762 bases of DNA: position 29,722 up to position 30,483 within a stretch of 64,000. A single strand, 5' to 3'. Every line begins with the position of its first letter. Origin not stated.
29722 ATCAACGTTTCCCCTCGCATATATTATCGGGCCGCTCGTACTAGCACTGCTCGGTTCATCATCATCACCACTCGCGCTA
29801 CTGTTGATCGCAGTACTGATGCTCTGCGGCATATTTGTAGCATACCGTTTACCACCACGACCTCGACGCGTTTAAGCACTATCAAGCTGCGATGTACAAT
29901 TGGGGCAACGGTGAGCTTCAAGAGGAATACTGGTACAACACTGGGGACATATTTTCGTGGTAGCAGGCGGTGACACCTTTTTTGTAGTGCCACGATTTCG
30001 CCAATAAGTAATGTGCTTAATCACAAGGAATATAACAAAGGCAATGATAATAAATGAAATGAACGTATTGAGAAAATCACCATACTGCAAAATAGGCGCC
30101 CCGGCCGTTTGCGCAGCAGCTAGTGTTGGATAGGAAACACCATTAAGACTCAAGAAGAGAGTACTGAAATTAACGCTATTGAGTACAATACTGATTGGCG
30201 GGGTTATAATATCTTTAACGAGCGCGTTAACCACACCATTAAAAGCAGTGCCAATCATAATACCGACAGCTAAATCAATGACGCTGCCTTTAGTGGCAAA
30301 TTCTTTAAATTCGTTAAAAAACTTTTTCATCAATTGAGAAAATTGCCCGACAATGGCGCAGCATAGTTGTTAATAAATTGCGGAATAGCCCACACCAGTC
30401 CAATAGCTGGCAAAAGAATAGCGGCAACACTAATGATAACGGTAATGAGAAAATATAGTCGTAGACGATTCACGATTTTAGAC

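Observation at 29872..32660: Five-gene operon pairing MscL (with a zinc-ribbon tail) with an HlyD-like adaptor, a SAM methyltransferase and two tiny membrane proteins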

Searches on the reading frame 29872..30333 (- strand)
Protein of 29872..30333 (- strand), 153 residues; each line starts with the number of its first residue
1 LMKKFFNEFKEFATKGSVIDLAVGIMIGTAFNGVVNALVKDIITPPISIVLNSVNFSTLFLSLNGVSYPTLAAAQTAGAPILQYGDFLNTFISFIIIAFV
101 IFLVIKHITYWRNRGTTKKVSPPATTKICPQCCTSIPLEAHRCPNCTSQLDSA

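Call 3: search_protein_families(library=pfam, proteins=[window:29872-30333:-], max_evalue=0.1)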
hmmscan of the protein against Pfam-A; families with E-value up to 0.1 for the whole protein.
window:29872-30333:- (153 aa): 5 families
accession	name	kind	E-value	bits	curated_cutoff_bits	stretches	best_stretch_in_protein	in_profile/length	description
PF01741.23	MscL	-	6.2e-37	127.1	27.4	1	5-134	1-116/123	Large-conductance mechanosensitive channel, MscL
PF07282.18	Cas12f1-like_TNB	-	0.00078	20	26.3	1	114-151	16-51/60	Cas12f1-like, TNB domain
PF12773.13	DZR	-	0.014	16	27.3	1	127-149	13-33/45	Double zinc ribbon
PF05814.16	Ac76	-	0.022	15.2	22.5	1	88-121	23-56/83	Orf76 (Ac76)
PF17032.10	Zn_ribbon_15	-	0.029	15.6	28.9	1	99-146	25-72/73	zinc-ribbon family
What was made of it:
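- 29890..29949 (-): Cys4 zinc-ribbon-like tail of MscL (C128 P Q C131 ... R C142 P N C145 T S). It replaces the canonical C-terminal helix. Pfam zinc-ribbon models score below their cut-offs (call 3).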

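Call 4: search_protein_families(library=ncbifam, proteins=[window:29872-30333:-], max_evalue=0.1)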
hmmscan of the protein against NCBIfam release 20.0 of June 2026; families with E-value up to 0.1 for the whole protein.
window:29872-30333:- (153 aa): 13 families
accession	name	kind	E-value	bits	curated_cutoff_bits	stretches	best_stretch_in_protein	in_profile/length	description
NF010557.0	PRK13952.1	equivalog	5.5e-38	130.3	159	1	4-122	2-124/142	large conductance mechanosensitive channel protein MscL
NF001843.0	PRK00567.1-4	equivalog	9.6e-35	119.6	142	1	4-127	2-118/135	large-conductance mechanosensitive channel protein MscL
TIGR00220.1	mscL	equivalog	1.8e-28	99.3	71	1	5-119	1-104/127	large conductance mechanosensitive channel protein MscL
NF010560.0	PRK13955.1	equivalog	9.6e-26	90.3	180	1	6-115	2-97/132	large conductance mechanosensitive channel protein MscL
NF001841.0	PRK00567.1-1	equivalog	2.5e-25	89.3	225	1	5-127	3-118/137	large-conductance mechanosensitive channel protein MscL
NF010558.0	PRK13953.1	equivalog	2.6e-25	89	197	1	2-116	1-101/128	large conductance mechanosensitive channel protein MscL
NF001842.0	PRK00567.1-3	equivalog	1.1e-21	77.4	146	1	6-113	2-99/147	large-conductance mechanosensitive channel protein MscL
NF010559.0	PRK13954.1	equivalog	1.7e-17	64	176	1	6-108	2-87/120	large conductance mechanosensitive channel protein MscL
TIGR00155.1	pqiA_fam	subfamily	0.0006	19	260.35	1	82-150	170-240/403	PqiA/YebS family transporter subunit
NF041040.1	FslB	exception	0.023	13.7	600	1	21-104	144-227/417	rhizoferrin export MFS transporter FslB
TIGR00546.1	lnt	equivalog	0.033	13.4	132.9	1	58-105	72-118/395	apolipoprotein N-acyltransferase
NF041554.1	SA1362_fam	subfamily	0.051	13.7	42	1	85-116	25-56/70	SA1362 family protein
NF049953.1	ribbon_DG_selen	exception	0.09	12.7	130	0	120-147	141-168/172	zinc ribbon-containing (seleno)protein DG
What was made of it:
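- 29872..30330 (-): MscL, the large-conductance mechanosensitive channel (152 aa), of the zinc-ribbon-tail subfamily. PF01741 at 6e-37 and TIGR00220 above its cut-off (calls 3, 4).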

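Call 15: find_homologous_proteins(query=window:29872-30330:-, max_evalue=0.001)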
Query window:29872-30330:- (152 aa): 810 proteins with E <= 0.001 among 853 candidates; the best 120 are listed.
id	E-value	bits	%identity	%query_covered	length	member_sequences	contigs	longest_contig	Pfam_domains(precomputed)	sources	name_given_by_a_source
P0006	3.4e-95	334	100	100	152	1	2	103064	PF01741.24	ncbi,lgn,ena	-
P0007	1.5e-73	264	81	98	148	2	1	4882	PF01741.24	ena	-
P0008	2.0e-56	208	64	99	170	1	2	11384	PF01741.24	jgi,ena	jgi:large conductance mechanosensitive channel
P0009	2.7e-51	191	61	97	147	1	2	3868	PF01741.24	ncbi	-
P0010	3.9e-51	191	61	99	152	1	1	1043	PF01741.24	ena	-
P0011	5.7e-51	190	64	98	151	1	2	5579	PF01741.24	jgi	jgi:large conductance mechanosensitive channel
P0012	7.3e-51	190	60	100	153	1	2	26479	PF01741.24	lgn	-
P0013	3.3e-47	178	58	98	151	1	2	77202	PF01741.24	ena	-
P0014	3.9e-47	178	58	96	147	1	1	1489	PF01741.24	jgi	jgi:large conductance mechanosensitive channel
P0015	4.5e-47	178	55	96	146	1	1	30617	PF01741.24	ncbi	ncbi:MAG: large conductance mechanosensitive channel protein MscL [Bryobacteraceae bacterium]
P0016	5.2e-47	177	55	96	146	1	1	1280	PF01741.24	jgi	-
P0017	7.1e-47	177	55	97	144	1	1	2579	PF01741.24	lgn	-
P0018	1.3e-46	176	54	97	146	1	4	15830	PF01741.24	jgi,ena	jgi:large conductance mechanosensitive channel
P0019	1.4e-46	176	53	100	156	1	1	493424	PF01741.24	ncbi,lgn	-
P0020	1.5e-46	176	55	97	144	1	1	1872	PF01741.24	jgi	jgi:large conductance mechanosensitive channel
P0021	1.6e-46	176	55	97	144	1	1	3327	PF01741.24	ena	-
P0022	1.6e-46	176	55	97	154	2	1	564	PF01741.24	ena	-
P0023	2.0e-46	176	55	97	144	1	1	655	PF01741.24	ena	-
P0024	2.1e-46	176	55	97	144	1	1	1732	PF01741.24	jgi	jgi:large conductance mechanosensitive channel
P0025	2.5e-46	175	54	95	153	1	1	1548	PF01741.24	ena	-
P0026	3.0e-46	175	55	97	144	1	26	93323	PF01741.24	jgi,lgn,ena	jgi:large conductance mechanosensitive channel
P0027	3.3e-46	175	54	96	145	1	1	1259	PF01741.24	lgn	-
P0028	3.3e-46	175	55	95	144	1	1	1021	PF01741.24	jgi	jgi:large conductance mechanosensitive channel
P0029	4.1e-46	175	56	99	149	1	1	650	PF01741.24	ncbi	-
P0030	4.3e-46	174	55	95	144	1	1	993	PF01741.24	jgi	jgi:large conductance mechanosensitive channel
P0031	4.8e-46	174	54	95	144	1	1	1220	PF01741.24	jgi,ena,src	-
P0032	4.9e-46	174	56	99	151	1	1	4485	PF01741.24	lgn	-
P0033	5.4e-46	174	56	97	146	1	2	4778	PF01741.24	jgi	jgi:large conductance mechanosensitive channel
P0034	5.9e-46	174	54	97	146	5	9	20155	PF01741.24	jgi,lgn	-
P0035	6.1e-46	174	57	95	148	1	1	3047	PF01741.24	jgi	-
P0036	6.1e-46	174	53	96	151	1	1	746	PF01741.24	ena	-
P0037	6.9e-46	174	55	97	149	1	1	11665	PF01741.24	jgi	jgi:large conductance mechanosensitive channel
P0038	8.8e-46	173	56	99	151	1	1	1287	PF01741.24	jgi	jgi:large conductance mechanosensitive channel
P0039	9.5e-46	173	53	96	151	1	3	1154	PF01741.24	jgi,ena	jgi:large conductance mechanosensitive channel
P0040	9.7e-46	173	57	98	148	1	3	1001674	PF01741.24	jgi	jgi:large conductance mechanosensitive channel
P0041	1.0e-45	173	53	97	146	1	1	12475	PF01741.24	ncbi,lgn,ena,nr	ncbi:MAG: large conductance mechanosensitive channel protein MscL [Acidobacteriia bacterium]|nr:larg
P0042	1.1e-45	173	54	96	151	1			PF01741.24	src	-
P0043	1.1e-45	173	58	100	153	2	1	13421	PF01741.24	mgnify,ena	mgnify:CR=1 FL=1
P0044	1.4e-45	173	54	100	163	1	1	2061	PF01741.24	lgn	-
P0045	1.6e-45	173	53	98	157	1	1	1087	PF01741.24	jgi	jgi:large conductance mechanosensitive channel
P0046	1.8e-45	173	56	95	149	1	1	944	PF01741.24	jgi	jgi:large conductance mechanosensitive channel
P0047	2.0e-45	172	54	95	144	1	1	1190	PF01741.24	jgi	jgi:large conductance mechanosensitive channel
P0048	2.0e-45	172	52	98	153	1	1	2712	PF01741.24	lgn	-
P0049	2.2e-45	172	52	96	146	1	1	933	PF01741.24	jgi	jgi:large conductance mechanosensitive channel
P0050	2.7e-45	172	55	95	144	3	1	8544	PF01741.24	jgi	jgi:large conductance mechanosensitive channel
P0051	3.3e-45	172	54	98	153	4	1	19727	PF01741.24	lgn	-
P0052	3.4e-45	172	53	97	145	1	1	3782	PF01741.24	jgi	jgi:large conductance mechanosensitive channel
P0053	3.9e-45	171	52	96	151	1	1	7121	PF01741.24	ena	-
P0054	5.8e-45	171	51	95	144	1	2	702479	PF01741.24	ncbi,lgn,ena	-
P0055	5.9e-45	171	52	97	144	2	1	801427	PF01741.24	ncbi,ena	-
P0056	6.3e-45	171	56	98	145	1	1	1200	PF01741.24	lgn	-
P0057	7.1e-45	171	54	99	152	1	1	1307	PF01741.24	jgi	jgi:large conductance mechanosensitive channel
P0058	8.1e-45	170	53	97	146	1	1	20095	PF01741.24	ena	-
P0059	8.3e-45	170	51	97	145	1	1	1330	PF01741.24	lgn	-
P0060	8.7e-45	170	55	97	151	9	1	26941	PF01741.24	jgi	jgi:large conductance mechanosensitive channel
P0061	8.8e-45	170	55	97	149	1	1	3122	PF01741.24,PF10571.16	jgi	jgi:large conductance mechanosensitive channel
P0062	9.0e-45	170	51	97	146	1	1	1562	PF01741.24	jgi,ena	-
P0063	9.3e-45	170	52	98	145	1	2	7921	PF01741.24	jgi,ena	-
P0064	1.0e-44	170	54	98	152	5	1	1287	PF01741.24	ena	-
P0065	1.1e-44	170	53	97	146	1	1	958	PF01741.24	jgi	jgi:large conductance mechanosensitive channel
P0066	1.1e-44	170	53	97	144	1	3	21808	PF01741.24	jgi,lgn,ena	jgi:large conductance mechanosensitive channel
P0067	1.2e-44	170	56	99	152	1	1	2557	PF01741.24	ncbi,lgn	-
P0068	1.4e-44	170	52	98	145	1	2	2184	PF01741.24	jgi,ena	-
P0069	1.5e-44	169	53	97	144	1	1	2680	PF01741.24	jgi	-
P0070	2.2e-44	169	55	97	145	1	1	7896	PF01741.24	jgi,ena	-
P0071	2.3e-44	169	54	100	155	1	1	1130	PF01741.24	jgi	jgi:large conductance mechanosensitive channel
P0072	2.8e-44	169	55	97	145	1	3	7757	PF01741.24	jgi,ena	jgi:large conductance mechanosensitive channel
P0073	3.1e-44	168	55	97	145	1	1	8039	PF01741.24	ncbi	-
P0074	3.2e-44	168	56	95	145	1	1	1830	PF01741.24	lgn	-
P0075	3.2e-44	168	52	98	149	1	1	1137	PF01741.24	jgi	-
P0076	3.5e-44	168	55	95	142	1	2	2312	PF01741.24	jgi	jgi:large conductance mechanosensitive channel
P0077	3.7e-44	168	55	94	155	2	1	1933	PF01741.24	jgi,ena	jgi:large conductance mechanosensitive channel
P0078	4.1e-44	168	53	97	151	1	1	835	PF01741.24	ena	-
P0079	4.4e-44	168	54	97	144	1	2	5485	PF01741.24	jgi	jgi:large conductance mechanosensitive channel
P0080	4.5e-44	168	51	98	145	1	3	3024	PF01741.24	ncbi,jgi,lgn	jgi:large conductance mechanosensitive channel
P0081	5.5e-44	168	52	98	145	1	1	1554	PF01741.24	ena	-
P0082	5.6e-44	168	54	97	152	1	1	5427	PF01741.24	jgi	jgi:large conductance mechanosensitive channel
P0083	5.7e-44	168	54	99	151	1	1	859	PF01741.24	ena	-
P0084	6.1e-44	168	54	97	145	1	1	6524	PF01741.24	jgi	-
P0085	6.4e-44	167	51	97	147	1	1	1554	PF01741.24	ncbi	-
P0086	6.7e-44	167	53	96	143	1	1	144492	PF01741.24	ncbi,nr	ncbi:MAG: large conductance mechanosensitive channel protein MscL [Desulfuromonadales bacterium]|nr:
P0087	7.4e-44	167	53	97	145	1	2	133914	PF01741.24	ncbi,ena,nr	ncbi:MAG TPA: large conductance mechanosensitive channel protein MscL [Candidatus Acidoferrales bact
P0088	7.8e-44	167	50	95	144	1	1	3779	PF01741.24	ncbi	-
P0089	8.0e-44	167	56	97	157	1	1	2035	PF01741.24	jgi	jgi:large conductance mechanosensitive channel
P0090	8.3e-44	167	55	99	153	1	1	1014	PF01741.24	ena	-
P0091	1.0e-43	167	51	98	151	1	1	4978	PF01741.24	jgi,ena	-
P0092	1.3e-43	167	50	95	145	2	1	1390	PF01741.24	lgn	-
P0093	1.4e-43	166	54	97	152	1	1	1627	PF01741.24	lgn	-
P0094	1.4e-43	166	54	99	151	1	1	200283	PF01741.24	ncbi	-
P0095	1.4e-43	166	53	96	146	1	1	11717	PF01741.24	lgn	-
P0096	1.8e-43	166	53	99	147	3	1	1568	PF01741.24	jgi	jgi:large conductance mechanosensitive channel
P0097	1.8e-43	166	53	97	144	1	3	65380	PF01741.24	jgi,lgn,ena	-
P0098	1.8e-43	166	51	96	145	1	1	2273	PF01741.24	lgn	-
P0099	1.9e-43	166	49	97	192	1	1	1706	PF01741.24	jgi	jgi:large conductance mechanosensitive channel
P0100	2.4e-43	166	53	97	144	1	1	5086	PF01741.24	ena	-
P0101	2.7e-43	165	54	95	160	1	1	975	PF01741.24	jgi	jgi:large conductance mechanosensitive channel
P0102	3.0e-43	165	52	95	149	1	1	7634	PF01741.24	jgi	jgi:large conductance mechanosensitive channel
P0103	3.0e-43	165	54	99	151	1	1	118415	PF01741.24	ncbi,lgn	-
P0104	3.2e-43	165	48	97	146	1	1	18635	PF01741.24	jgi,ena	jgi:large conductance mechanosensitive channel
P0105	3.7e-43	165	51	98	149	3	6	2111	PF01741.24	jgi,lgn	-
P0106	3.8e-43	165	54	95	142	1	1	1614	PF01741.24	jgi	jgi:large conductance mechanosensitive channel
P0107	4.7e-43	165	54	95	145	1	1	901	PF01741.24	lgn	-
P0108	4.7e-43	165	54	98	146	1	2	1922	PF01741.24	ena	-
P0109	5.1e-43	165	54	95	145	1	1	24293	PF01741.24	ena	-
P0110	5.2e-43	165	54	95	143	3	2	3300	PF01741.24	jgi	jgi:large conductance mechanosensitive channel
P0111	5.4e-43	164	55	96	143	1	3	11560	PF01741.24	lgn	-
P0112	5.8e-43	164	49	97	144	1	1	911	PF01741.24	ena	-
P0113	6.9e-43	164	51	96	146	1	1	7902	PF01741.24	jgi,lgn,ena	-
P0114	7.8e-43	164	53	99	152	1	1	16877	PF01741.24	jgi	jgi:large conductance mechanosensitive channel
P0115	8.1e-43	164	53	99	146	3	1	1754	PF01741.24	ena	-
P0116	8.3e-43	164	53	99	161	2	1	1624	PF01741.24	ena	-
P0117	1.0e-42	164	52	98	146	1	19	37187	PF01741.24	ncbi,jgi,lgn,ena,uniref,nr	ncbi:MAG: mechanosensitive ion channel protein MscL [Candidatus Taylorbacteria bacterium RIFCSPLOWO2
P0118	1.1e-42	163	53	95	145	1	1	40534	PF01741.24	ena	-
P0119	1.3e-42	163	53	94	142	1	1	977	PF01741.24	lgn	-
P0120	1.3e-42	163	54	99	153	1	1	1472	PF01741.24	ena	-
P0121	1.4e-42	163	49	97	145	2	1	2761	PF01741.24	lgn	-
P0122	1.4e-42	163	56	95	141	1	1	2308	PF01741.24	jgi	jgi:large conductance mechanosensitive channel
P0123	1.6e-42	163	53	96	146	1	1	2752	PF01741.24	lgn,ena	-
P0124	1.8e-42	163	55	96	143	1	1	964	PF01741.24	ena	-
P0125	1.9e-42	163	53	96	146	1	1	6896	PF01741.24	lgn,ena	-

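Call 46: search_solved_structures(query=A3, max_evalue=0.01, show_alignments=1)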
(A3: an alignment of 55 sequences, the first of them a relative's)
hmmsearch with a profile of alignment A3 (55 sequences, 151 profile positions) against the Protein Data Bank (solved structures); distinct sequences matched with E-value up to 0.01: 8.
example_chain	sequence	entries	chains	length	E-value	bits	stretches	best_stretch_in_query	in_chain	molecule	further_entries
9tiu_A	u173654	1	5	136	7.4e-39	136.4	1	3-126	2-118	Large-conductance mechanosensitive channel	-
28oa_A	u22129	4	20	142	9.2e-39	136.1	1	3-126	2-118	Large-conductance mechanosensitive channel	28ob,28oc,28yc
9tiv_A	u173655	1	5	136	2.6e-38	134.6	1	3-126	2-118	Large-conductance mechanosensitive channel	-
3hzq_A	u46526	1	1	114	5.3e-28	101.1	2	3-57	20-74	Large-conductance mechanosensitive channel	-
2oar_A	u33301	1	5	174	1.2e-16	64.3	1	2-118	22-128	Large-conductance mechanosensitive channel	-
4y7k_A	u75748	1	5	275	1e-15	61.3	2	4-47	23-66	Large conductance mechanosensitive channel protein,Riboflavin synthase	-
4y7j_A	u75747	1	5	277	3.5e-15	59.5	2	4-47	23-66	Large conductance mechanosensitive channel protein,Riboflavin synthase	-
6ctd_A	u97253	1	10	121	4.5e-15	59.2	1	3-49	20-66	Large-conductance mechanosensitive channel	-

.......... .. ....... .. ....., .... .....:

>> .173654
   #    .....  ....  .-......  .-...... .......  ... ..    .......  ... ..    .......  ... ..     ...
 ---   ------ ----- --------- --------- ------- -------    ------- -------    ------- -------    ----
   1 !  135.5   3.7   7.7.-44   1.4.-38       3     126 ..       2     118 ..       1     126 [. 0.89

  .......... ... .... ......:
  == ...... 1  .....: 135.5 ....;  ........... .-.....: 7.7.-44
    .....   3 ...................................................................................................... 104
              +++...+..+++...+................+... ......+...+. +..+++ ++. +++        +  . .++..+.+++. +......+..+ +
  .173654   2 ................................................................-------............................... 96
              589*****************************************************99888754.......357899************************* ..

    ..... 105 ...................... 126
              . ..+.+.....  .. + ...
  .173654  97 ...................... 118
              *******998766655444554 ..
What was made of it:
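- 29872..30330 (-): The profile matches E. coli MscL at 7e-39 over positions 3-126 only (call 46).
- Closest known: MscL, the large-conductance mechanosensitive channel. Same: The N-terminal amphipathic helix, TM1, periplasmic loop, TM2 and basic linker align with E. coli MscL residues 2-118 (7e-39, call 46).
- Closest known: MscL, the large-conductance mechanosensitive channel. Different: No solved MscL and none of the eight NCBIfam MscL models covers it (calls 4, 46).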

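Call 57: predict_structure(alignment_id=A3)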
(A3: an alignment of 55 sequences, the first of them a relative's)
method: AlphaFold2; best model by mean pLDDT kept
length: 152 residues; sequences in the alignment: 55
mean_pLDDT: 69.7   pTM: 0.40
mean pLDDT of the five models: 69.7, 66.8, 64.4, 61.4, 61.3
residues with pLDDT >= 90: 0; 70-90: 86; 50-70: 61; < 50: 5
segments of 3 or more residues with pLDDT < 50: none
pLDDT, mean of each block of 10 residues (from residue 1): 58 63 76 74 67 61 68 70 75 81 79 56 69 77 76 50
secondary structure, 60 per line:
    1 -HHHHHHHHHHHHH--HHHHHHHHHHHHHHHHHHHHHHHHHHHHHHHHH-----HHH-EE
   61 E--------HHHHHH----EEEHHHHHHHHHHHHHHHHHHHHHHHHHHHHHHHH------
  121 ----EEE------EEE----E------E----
elements in order: H2-14 H17-49 E59-61 H70-75 E80-82 H83-114 E125-127 E134-136
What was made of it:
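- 29872..30330 (-): The AF2 model shows TM1 17-49 and TM2 83-114 (call 57).
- On MscL (PF01741 / TIGR00220): The AF2 model has helices 2-14, 17-49 and 83-114 (call 57).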

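Call 74: find_encoding_contigs(protein=P0040, flank=8000, max_places=2)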
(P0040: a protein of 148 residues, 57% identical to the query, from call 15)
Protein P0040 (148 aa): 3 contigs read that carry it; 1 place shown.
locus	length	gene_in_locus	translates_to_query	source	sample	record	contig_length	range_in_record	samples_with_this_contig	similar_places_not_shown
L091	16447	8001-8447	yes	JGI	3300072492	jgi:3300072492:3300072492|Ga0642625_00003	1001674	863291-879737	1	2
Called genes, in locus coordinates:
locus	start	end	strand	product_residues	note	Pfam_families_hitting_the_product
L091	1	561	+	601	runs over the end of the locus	-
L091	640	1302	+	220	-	PF03575:Peptidase_S51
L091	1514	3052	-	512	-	PF13231:PMT_2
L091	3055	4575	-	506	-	PF00535:Glycos_transf_2, PF13506:Glyco_transf_21, PF13641:Glyco_tranf_2_3, PF13632:Glyco_trans_2_3, PF03552:Cellulose_synt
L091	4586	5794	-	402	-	PF01270:Glyco_hydro_8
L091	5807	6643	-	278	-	-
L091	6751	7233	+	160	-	PF04138:GtrA_DPMS_TM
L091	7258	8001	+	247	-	PF00535:Glycos_transf_2, PF10111:Glyco_tranf_2_2, PF13641:Glyco_tranf_2_3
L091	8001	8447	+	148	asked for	PF01741:MscL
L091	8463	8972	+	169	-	-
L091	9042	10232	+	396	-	PF00089:Trypsin, PF10459:Peptidase_S46 (faint), PF13365:Trypsin_2, PF13180:PDZ_2, PF00595:PDZ (weak), PF17820:PDZ_6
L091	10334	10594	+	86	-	-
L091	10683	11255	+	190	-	-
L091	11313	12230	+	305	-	PF10672:Methyltrans_SAM (weak)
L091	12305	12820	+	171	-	PF04542:Sigma70_r2, PF08281:Sigma70_r4_2, PF04545:Sigma70_r4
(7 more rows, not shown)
